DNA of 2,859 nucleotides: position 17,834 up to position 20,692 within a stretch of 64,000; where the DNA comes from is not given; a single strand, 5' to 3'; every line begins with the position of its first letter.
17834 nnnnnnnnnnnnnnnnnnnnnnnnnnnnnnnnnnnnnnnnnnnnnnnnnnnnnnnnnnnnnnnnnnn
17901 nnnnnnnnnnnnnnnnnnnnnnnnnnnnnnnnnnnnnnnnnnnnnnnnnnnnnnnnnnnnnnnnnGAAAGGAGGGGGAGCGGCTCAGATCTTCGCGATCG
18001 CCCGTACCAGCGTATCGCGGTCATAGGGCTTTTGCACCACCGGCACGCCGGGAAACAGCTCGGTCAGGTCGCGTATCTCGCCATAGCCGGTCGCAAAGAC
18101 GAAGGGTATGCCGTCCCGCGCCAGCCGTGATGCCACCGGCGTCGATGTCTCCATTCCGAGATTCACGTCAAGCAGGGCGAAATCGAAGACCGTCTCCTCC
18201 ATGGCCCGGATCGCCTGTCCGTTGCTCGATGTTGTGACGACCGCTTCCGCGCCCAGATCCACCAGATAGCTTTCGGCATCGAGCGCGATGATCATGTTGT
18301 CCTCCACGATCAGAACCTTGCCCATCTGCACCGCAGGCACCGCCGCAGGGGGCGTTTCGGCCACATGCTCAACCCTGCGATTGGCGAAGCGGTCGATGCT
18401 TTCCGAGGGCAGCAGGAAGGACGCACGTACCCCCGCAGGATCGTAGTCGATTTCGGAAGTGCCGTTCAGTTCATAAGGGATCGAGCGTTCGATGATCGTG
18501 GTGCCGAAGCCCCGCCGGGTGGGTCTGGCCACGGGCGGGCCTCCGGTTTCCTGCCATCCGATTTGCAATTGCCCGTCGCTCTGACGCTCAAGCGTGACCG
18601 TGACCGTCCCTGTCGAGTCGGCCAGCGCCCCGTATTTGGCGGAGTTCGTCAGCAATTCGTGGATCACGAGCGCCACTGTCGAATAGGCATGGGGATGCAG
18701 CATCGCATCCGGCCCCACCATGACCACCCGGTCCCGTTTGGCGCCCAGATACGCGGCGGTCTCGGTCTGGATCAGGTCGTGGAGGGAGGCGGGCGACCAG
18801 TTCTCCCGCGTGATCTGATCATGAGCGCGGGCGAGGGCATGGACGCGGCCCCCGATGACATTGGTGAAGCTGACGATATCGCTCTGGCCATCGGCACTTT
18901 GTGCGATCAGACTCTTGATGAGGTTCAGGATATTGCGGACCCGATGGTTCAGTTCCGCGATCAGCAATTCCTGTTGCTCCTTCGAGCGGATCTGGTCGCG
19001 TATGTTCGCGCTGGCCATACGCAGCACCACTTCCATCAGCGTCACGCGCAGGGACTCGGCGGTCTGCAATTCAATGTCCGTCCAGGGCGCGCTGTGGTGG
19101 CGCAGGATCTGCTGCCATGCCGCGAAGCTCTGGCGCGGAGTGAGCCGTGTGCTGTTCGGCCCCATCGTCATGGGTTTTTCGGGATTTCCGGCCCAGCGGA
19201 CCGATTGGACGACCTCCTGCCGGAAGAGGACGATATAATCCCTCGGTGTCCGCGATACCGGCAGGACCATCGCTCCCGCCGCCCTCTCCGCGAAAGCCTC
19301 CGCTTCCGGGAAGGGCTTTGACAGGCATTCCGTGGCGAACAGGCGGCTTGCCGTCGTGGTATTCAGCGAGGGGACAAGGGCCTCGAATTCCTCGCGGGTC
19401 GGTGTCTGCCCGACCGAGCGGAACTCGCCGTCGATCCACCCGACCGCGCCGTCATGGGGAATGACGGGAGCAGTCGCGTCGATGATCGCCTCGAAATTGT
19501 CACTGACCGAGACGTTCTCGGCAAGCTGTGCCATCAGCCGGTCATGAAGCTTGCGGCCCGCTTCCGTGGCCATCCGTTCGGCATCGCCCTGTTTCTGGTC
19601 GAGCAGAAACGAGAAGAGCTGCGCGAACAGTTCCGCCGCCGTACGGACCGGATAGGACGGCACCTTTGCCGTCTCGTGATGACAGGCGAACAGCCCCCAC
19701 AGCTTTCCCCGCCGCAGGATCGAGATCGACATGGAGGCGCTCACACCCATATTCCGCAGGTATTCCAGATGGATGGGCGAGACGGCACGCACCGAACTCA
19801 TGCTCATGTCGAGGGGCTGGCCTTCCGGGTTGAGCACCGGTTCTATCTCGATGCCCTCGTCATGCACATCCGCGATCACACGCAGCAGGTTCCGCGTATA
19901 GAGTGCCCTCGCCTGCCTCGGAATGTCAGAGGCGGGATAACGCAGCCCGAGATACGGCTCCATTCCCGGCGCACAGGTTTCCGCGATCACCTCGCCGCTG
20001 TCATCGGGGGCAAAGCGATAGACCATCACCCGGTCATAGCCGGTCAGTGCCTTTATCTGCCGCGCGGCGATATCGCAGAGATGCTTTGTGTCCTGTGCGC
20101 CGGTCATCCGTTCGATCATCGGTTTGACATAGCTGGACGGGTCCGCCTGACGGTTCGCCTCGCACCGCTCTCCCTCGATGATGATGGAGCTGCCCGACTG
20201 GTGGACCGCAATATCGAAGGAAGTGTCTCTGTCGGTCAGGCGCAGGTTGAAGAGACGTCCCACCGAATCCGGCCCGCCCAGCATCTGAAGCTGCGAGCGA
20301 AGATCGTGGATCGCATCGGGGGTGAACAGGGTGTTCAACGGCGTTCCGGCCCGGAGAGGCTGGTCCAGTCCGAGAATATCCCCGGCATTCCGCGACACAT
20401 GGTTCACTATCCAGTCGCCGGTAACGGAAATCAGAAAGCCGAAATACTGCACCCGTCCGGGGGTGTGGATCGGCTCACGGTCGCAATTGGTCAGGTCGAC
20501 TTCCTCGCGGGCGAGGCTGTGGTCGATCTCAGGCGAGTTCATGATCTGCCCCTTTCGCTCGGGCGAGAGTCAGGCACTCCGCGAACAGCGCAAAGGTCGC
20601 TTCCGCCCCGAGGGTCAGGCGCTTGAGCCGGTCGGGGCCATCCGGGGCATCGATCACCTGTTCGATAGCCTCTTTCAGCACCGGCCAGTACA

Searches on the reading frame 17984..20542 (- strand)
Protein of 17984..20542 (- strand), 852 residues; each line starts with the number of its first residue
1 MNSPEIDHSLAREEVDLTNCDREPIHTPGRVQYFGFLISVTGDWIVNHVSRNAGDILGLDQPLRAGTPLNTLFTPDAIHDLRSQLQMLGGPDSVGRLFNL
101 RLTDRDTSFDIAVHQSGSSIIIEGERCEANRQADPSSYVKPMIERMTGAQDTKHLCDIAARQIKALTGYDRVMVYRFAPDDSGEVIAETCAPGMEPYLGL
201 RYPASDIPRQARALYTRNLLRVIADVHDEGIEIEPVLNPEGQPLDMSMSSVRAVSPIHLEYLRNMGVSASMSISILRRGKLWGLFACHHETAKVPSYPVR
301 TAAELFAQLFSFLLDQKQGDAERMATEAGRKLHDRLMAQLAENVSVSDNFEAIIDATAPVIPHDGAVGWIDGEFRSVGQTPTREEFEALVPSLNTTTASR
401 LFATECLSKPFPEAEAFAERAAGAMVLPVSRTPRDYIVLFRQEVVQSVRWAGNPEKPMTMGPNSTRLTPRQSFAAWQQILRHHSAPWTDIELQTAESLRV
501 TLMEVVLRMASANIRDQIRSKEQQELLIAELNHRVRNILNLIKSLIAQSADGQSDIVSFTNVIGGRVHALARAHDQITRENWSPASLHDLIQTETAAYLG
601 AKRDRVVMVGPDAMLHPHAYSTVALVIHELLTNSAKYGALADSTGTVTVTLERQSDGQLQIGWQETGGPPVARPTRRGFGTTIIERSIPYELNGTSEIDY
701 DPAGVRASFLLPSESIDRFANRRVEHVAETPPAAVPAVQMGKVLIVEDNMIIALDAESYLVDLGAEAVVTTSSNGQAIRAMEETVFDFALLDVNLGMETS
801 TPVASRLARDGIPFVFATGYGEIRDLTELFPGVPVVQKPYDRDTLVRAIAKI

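Call 99: search_protein_families(library=pfam, proteins=[window:17984-20542:-], max_evalue=0.00001)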
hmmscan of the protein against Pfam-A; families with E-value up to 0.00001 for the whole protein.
window:17984-20542:- (852 aa): 5 families
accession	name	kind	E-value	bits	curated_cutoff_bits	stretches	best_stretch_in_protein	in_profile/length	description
PF00360.26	PHY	-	1.6e-50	171.4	27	1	330-509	2-181/183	Phytochrome region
PF07536.20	HWE_HK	-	5.1e-22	78.9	22.8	1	530-612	1-83/83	HWE histidine kinase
PF08446.17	PAS_2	-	7.9e-16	59.2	21.4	1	20-123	1-103/107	PAS fold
PF01590.32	GAF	-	8.4e-14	52.7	22.4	1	153-308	3-123/133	GAF domain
PF00072.30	Response_reg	-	1.7e-07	31.8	30.2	1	743-849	1-110/111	Response regulator receiver domain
